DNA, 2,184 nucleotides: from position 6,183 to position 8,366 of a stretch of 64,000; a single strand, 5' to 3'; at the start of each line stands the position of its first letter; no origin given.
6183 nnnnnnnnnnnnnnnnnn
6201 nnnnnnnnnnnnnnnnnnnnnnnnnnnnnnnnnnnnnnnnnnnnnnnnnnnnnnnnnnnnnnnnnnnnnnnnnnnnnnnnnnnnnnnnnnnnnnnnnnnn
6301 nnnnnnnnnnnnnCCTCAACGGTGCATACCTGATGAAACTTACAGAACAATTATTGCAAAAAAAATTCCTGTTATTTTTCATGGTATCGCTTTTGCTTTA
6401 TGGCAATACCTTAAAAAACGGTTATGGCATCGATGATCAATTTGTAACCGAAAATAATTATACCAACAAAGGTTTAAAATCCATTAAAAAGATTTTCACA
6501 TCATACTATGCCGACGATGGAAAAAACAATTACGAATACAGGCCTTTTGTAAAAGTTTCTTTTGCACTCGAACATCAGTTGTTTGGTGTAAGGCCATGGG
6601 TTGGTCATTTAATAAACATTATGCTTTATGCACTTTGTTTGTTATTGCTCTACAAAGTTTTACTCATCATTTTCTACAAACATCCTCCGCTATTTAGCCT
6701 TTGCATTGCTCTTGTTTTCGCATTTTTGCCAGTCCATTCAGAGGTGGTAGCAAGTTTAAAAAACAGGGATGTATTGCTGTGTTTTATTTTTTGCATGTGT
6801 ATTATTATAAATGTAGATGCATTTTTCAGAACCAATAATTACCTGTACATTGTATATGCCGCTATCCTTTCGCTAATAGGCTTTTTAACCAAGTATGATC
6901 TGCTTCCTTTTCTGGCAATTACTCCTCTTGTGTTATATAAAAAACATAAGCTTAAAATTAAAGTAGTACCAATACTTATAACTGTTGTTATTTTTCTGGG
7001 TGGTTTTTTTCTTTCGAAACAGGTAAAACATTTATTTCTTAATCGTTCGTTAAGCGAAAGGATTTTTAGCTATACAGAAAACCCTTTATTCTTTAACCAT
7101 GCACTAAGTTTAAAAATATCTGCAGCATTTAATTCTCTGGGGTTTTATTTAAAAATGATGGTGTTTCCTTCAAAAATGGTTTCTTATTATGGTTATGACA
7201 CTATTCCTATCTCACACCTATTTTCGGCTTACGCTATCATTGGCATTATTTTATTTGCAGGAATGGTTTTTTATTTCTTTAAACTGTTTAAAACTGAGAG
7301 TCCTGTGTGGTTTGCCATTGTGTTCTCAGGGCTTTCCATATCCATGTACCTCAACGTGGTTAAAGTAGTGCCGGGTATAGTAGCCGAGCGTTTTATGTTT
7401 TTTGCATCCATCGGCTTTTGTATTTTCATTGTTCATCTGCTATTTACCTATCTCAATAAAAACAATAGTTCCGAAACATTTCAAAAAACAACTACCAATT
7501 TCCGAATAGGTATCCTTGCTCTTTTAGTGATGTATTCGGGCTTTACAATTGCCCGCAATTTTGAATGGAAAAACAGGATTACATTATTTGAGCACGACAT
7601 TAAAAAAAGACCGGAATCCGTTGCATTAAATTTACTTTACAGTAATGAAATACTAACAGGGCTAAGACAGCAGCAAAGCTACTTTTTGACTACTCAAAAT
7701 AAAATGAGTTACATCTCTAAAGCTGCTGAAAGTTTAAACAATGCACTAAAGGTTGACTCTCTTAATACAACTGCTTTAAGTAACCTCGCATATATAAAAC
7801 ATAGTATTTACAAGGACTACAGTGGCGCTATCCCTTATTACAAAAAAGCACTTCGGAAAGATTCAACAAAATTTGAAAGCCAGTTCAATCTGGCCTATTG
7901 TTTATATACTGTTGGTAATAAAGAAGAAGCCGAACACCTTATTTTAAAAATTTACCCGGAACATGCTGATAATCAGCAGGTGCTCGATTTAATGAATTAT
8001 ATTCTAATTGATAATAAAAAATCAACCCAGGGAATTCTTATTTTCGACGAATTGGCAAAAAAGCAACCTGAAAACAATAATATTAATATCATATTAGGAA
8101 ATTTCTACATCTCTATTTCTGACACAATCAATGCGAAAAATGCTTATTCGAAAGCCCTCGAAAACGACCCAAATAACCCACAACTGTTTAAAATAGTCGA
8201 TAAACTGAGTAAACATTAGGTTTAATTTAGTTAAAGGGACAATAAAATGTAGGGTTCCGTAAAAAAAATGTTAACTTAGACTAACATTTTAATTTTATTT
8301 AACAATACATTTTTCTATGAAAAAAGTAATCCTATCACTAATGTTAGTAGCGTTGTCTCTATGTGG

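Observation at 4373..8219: Tandem bacterial TMTC homologues with the full eukaryote-like motif series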

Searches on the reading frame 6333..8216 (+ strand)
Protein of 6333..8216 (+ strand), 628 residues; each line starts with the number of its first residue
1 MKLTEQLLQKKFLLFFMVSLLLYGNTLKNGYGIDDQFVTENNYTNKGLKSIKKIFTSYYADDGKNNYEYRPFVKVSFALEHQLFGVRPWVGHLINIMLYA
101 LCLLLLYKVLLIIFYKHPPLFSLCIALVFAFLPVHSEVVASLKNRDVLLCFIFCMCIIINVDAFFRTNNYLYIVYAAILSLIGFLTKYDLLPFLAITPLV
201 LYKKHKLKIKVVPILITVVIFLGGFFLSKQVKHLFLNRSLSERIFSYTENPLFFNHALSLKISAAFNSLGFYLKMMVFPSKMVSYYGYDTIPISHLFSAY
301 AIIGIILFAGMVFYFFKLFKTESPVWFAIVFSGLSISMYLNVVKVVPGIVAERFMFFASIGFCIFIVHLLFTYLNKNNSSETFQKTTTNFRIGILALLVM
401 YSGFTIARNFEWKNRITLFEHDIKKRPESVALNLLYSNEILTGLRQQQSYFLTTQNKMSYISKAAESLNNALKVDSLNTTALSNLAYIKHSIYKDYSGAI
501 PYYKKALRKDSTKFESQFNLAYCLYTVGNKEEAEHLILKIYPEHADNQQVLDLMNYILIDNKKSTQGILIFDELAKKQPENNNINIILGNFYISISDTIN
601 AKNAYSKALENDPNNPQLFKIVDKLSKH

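Call 3: search_protein_families(library=pfam, proteins=[window:6333-8216:+], max_evalue=1)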
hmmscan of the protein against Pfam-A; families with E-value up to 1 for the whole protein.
window:6333-8216:+ (628 aa): 17 families
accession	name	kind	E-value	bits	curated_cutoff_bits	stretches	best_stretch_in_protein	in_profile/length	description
PF14559.12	TPR_19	-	1.1e-11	45.3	25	1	494-554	5-65/68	Tetratricopeptide repeat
PF23914.1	TPR_CcmH_CycH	-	1.1e-08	35.5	42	3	494-582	64-155/158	Cytochrome c-type biogenesis protein H TPR domain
PF13414.12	TPR_11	-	5.6e-08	32.8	26.8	2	495-528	9-42/42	TPR repeat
PF00515.34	TPR_1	-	7.1e-08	32.4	27.8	2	588-615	7-34/34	Tetratricopeptide repeat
PF07719.23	TPR_2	-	2.4e-07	30.8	27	0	588-615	7-34/34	Tetratricopeptide repeat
PF13431.12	TPR_17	-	2.7e-06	27.6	24.4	1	502-534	1-33/34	Tetratricopeptide repeat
PF13432.12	TPR_16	-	3.2e-06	27.9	32.7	1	495-544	12-61/65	Tetratricopeptide repeat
PF13181.12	TPR_8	-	1.6e-05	25.2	25.7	1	586-615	5-34/34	Tetratricopeptide repeat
PF13231.12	PMT_2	-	0.00013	22.6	26.1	1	77-221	10-150/160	Dolichyl-phosphate-mannose-protein mannosyltransferase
PF12895.13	ANAPC3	-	0.0011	19.6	27.2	1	494-572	3-80/82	Anaphase-promoting complex, cyclosome, subunit 3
PF25068.1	ARM_TT21_4th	-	0.0024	18.6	30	1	495-555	14-72/153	Tetratricopeptide repeat protein 21 forth ARM domain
PF13428.12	TPR_14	-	0.0051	17.8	23.5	0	587-618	6-37/44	Tetratricopeptide repeat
PF13424.12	TPR_12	-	0.01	16.5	30.1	0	462-508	27-73/77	Tetratricopeptide repeat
PF20308.4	TPR-S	-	0.031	15.3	27.6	1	495-545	1-49/102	Tetratricopeptide Repeats-Sensor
PF24575.1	TPR_Slam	-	0.069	14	35.2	0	494-535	61-102/104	Surface lipoprotein assembly modifier, N-terminal TPR repeats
PF08409.16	TMTC_DUF1736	-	0.69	10.3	27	0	245-310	7-72/75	Protein O-mannosyl-transferase TMTC, DUF1736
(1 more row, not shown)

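Call 4: search_protein_families(library=ncbifam, proteins=[window:6333-8216:+], max_evalue=1)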
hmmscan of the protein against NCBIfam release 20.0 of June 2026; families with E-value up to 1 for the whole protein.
window:6333-8216:+ (628 aa): 18 families
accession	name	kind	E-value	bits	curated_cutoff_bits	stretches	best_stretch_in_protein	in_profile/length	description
TIGR02917.1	PEP_TPR_lipo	equivalog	8.3e-16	57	312.2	1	461-618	481-637/899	XrtA/PEP-CTERM system TPR-repeat protein PrsT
NF040959.1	MamA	equivalog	1.6e-09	37.5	200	1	495-620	52-177/204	magnetosome protein MamA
NF033920.0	C39_PA2778_fam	equivalog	1.3e-06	28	150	2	463-537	174-247/255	PA2778 family cysteine peptidase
TIGR02521.1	type_IV_pilW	equivalog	4.8e-06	26.3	154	2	576-618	59-101/234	type IV pilus biogenesis/stability protein PilW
NF052400.1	M48_BAM_BepA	equivalog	1.5e-05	24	570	1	497-624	288-417/483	beta-barrel assembly-enhancing protease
NF047371.1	FlcA_CTERM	equivalog_domain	2.2e-05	23.1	300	2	458-551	412-510/646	periplasmic flagellar collar protein FlcA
TIGR02552.1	LcrH_SycD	equivalog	0.00047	19.9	104.8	1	492-537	64-109/136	SycD/LcrH family type III secretion system chaperone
NF011886.0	PRK15359.1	equivalog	0.0015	18.3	146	1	492-534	70-112/144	type III secretion system chaperone protein SscB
TIGR00540.1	TPR_hemY_coli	hypoth_equivalog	0.0021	16.9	142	1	503-616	250-360/385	heme biosynthesis-associated TPR protein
NF053607.1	CHU_0125_OmpA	equivalog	0.003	16.1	620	1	498-554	71-126/639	CHU_0125 family OmpA-like outer membrane integrity protein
NF007692.0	PRK10370.1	equivalog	0.004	16.8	306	1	563-620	62-119/206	heme lyase NrfEFG subunit NrfG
TIGR03939.1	PGA_TPR_OMP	equivalog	0.0047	15.2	366.65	1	493-585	99-191/800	poly-beta-1,6 N-acetyl-D-glucosamine export porin PgaA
NF033762.1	social_mot_Tgl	equivalog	0.0054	16.1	225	1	457-534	43-120/252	social motility TPR repeat lipoprotein Tgl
NF008757.0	PRK11788.1-5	equivalog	0.011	14.9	363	1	459-588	194-322/388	lipopolysaccharide assembly protein LapB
NF047507.1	TPR_BatC_Lepto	exception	0.012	15.1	175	1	585-617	99-131/214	TPR repeat-containing protein BatC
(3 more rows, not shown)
